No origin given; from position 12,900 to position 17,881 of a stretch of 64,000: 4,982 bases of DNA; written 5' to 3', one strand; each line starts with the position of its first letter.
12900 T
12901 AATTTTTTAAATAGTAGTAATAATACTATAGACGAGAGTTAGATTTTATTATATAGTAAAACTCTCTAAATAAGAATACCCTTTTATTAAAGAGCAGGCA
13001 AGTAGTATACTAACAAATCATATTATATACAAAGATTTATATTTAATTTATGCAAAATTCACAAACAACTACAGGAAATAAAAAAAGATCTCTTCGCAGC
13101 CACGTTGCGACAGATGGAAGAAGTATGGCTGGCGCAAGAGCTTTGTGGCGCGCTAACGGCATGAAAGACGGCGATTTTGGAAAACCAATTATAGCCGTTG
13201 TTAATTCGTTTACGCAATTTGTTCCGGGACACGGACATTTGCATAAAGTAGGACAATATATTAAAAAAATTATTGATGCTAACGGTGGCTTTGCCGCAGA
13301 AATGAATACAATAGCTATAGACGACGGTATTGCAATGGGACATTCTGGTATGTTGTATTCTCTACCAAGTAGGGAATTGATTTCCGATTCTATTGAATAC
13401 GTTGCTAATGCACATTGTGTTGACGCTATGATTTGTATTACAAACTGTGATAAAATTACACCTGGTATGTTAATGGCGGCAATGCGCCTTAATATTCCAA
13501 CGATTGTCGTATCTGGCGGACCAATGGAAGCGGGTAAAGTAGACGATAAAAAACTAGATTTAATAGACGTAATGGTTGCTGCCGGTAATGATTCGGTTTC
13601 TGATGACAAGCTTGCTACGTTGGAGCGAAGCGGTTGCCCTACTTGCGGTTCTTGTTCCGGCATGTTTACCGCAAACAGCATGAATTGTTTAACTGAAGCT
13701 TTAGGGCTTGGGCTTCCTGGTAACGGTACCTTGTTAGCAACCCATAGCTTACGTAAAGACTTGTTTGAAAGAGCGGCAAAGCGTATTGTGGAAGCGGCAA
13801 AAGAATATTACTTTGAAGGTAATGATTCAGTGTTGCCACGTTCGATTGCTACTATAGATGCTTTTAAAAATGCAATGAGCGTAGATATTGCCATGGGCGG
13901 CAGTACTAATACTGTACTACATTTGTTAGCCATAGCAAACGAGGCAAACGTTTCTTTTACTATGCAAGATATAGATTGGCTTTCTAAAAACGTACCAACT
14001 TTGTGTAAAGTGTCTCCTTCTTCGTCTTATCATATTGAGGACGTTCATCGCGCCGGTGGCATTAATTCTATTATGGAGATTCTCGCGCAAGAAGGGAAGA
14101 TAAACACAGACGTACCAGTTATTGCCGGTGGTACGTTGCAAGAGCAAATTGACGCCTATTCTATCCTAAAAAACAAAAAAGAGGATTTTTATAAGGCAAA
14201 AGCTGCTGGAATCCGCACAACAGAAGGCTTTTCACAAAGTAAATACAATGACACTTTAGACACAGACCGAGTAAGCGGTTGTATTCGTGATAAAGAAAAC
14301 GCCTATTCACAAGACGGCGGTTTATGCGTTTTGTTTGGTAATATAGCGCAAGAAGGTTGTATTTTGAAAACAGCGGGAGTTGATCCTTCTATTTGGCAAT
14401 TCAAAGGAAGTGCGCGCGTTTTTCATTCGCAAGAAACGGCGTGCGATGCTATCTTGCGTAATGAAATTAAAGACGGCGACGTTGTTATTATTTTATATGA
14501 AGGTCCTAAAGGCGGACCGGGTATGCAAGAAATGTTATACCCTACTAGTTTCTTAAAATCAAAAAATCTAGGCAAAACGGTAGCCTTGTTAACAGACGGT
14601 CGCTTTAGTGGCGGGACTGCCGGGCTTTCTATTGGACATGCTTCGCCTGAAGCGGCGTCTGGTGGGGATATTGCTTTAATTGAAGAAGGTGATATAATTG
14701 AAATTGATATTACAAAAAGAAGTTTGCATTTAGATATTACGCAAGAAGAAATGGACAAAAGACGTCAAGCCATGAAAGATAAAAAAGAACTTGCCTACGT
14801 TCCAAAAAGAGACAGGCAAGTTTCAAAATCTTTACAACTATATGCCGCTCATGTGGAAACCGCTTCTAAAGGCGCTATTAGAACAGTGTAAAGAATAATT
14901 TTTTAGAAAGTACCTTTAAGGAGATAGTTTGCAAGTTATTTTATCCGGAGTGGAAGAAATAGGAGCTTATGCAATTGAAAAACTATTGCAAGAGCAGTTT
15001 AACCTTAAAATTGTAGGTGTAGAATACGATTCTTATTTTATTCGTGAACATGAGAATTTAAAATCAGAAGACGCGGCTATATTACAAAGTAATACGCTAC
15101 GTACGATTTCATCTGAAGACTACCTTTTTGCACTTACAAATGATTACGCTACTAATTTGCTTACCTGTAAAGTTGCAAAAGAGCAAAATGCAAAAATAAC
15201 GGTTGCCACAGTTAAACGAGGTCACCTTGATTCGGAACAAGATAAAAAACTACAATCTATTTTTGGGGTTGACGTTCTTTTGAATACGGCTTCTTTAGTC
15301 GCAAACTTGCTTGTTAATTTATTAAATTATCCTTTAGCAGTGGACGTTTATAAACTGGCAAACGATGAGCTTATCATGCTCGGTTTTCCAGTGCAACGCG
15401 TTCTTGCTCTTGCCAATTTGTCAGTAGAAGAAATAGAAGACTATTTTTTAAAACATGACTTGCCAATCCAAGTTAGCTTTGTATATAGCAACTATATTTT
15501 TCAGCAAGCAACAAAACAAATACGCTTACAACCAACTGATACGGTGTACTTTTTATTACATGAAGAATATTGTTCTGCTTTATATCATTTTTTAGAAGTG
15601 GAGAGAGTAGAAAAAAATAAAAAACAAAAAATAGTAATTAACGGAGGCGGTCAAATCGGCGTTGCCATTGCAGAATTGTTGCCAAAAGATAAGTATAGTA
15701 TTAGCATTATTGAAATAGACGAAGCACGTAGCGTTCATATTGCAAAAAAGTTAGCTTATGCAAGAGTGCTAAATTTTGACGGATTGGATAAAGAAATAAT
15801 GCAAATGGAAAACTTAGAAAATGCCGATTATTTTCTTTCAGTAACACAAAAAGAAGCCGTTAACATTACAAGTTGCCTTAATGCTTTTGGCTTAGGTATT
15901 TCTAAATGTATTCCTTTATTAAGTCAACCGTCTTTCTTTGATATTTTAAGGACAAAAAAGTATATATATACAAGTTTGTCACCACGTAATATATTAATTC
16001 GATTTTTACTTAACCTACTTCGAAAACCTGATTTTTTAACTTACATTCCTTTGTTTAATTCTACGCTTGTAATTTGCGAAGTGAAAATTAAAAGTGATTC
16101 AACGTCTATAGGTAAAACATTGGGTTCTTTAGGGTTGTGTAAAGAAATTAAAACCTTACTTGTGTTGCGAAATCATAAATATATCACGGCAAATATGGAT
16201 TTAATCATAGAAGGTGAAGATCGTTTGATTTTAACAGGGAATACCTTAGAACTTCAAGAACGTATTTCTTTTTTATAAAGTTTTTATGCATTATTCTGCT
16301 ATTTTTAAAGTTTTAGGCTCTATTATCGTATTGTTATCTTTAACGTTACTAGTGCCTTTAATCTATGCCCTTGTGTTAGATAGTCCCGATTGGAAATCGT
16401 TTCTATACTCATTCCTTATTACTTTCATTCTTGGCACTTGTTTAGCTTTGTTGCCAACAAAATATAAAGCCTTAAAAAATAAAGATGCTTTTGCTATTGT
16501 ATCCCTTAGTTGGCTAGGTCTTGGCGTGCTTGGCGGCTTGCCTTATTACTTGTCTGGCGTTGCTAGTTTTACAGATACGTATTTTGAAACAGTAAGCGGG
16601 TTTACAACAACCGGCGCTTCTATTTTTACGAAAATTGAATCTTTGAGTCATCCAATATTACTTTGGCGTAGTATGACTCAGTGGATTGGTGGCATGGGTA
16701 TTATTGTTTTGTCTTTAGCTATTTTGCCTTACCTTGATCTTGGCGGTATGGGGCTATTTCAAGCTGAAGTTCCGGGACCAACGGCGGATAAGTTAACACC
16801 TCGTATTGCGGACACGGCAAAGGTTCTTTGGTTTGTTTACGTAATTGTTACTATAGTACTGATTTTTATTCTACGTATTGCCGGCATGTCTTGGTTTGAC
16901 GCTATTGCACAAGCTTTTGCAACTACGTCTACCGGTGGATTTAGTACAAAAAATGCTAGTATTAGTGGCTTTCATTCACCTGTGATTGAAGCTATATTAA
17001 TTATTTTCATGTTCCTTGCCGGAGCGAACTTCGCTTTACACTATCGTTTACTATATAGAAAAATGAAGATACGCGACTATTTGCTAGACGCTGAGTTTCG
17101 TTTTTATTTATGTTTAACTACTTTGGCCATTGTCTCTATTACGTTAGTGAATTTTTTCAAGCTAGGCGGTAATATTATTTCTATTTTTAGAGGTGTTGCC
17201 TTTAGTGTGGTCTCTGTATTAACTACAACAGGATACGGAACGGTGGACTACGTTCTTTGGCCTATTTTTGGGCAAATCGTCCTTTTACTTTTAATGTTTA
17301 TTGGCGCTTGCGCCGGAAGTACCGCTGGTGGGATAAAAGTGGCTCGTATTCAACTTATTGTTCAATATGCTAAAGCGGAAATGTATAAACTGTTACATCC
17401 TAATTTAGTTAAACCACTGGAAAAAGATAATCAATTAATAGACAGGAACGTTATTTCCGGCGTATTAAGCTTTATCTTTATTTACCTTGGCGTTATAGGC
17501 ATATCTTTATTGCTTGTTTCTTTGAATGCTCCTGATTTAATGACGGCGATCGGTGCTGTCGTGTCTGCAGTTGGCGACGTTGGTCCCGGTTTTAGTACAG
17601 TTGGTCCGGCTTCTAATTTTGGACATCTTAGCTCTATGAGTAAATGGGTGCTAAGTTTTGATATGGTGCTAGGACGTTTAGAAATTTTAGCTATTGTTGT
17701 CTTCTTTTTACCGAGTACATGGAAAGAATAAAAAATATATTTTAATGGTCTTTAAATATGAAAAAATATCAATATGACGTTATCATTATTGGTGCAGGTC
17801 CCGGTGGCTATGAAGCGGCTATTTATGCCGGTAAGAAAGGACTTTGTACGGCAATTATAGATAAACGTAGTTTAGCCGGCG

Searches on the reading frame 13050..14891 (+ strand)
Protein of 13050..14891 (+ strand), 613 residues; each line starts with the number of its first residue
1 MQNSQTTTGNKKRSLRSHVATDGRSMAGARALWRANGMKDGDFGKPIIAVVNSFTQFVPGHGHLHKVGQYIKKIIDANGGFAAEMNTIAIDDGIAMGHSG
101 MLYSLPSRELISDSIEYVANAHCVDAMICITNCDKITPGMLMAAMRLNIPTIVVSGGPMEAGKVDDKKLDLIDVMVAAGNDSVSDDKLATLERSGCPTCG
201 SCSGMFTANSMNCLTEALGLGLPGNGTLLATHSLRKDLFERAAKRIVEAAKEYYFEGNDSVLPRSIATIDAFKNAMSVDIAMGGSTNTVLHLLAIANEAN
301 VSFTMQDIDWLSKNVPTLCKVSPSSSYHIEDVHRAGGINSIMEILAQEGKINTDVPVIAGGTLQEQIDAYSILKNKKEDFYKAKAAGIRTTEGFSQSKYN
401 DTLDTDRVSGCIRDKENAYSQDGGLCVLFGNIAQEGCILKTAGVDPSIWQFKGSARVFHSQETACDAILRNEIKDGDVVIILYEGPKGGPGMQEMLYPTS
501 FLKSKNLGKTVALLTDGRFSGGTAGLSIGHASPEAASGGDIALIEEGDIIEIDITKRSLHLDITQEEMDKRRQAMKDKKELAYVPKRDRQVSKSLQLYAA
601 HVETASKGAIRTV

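Call 16: search_protein_families(library=ncbifam, proteins=[window:13050-14891:+], max_evalue=1e-10)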
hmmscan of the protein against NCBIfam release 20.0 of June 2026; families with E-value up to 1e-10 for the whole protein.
window:13050-14891:+ (613 aa): 8 families
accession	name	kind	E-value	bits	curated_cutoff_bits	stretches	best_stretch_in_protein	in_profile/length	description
NF009103.0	PRK12448.1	equivalog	7.8e-302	1002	710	1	14-612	3-610/616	dihydroxy-acid dehydratase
TIGR00110.1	ilvD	equivalog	5.9e-231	767.7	618.15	1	29-612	2-542/543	dihydroxy-acid dehydratase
NF002068.0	PRK00911.1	subfamily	9.9e-205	681.2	644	2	13-377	3-363/559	dihydroxy-acid dehydratase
NF004784.0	PRK06131.1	subfamily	2.8e-108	362.8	539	2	6-376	4-361/576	dihydroxy-acid dehydratase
NF009559.0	PRK13016.1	equivalog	1.7e-99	333.6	882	2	8-373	6-362/578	L-arabinonate dehydratase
NF009560.0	PRK13017.1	subfamily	5.5e-98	328.7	684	1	10-610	5-574/595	dihydroxy-acid dehydratase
TIGR01196.1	edd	equivalog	2e-71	241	708.25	1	45-579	64-572/601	phosphogluconate dehydratase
TIGR03432.1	yjhG_yagF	hypoth_equivalog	7.9e-69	232.3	808.15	1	90-588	112-605/640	YjhG/YagF family D-xylonate dehydratase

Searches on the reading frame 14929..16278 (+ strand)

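Call 16: search_protein_families(library=ncbifam, proteins=[window:14929-16278:+], max_evalue=1e-10)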
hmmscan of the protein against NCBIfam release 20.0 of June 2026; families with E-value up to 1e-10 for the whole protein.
window:14929-16278:+ (449 aa): 14 families
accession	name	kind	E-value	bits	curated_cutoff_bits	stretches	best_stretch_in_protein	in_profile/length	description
NF007039.0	PRK09496.3-2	equivalog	3.6e-57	194.1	293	1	1-437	1-432/446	Trk system potassium transporter TrkA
NF007031.0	PRK09496.1-2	equivalog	1.3e-52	179.4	289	1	1-442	1-444/458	Trk system potassium transporter TrkA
NF007032.0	PRK09496.1-4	equivalog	1.3e-50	172.7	309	1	1-435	1-435/457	Trk system potassium transporter TrkA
NF007041.0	PRK09496.3-4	equivalog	8.4e-45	153.3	386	1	1-436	1-430/450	Trk system potassium transporter TrkA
NF007030.0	PRK09496.1-1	equivalog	2.9e-42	144.9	371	1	1-435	1-436/458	Trk system potassium transporter TrkA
NF007038.0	PRK09496.2-6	equivalog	7.1e-38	130.5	374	1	1-436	1-431/445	Trk system potassium transporter TrkA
NF007034.0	PRK09496.2-1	subfamily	3.1e-37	128.5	344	1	1-444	1-440/445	Trk system potassium transporter TrkA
NF007043.0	PRK09496.3-6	equivalog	3.6e-34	118.3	384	1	1-437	1-432/445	Trk system potassium transporter TrkA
NF007033.0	PRK09496.1-5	equivalog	1.9e-30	106.3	338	1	59-437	62-435/449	Trk system potassium transporter TrkA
NF007040.0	PRK09496.3-3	equivalog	3.6e-27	95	455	1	3-319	6-319/462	Trk system potassium transporter TrkA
NF007036.0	PRK09496.2-3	subfamily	7.3e-27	94.2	407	1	1-435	1-433/448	Trk system potassium transporter TrkA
NF007037.0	PRK09496.2-4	equivalog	6.6e-24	84.5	445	1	60-436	63-440/454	Trk system potassium transporter TrkA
NF007035.0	PRK09496.2-2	equivalog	2.4e-20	72.7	521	1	58-354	61-348/455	Trk system potassium transporter TrkA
NF007042.0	PRK09496.3-5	equivalog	7.4e-11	41.4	467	0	60-413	63-426/466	Trk system potassium transporter TrkA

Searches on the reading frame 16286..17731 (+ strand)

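Call 16: search_protein_families(library=ncbifam, proteins=[window:16286-17731:+], max_evalue=1e-10)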
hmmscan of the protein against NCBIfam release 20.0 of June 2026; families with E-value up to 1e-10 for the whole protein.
window:16286-17731:+ (481 aa): 2 families
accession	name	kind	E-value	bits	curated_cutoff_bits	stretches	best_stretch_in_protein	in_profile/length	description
NF008020.0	PRK10750.1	equivalog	6.2e-113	378.5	866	1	1-481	1-483/483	Trk system potassium transporter TrkH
TIGR00933.1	2a38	subfamily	5.4e-96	322.1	331.15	1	83-464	2-391/391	TrkH family potassium uptake protein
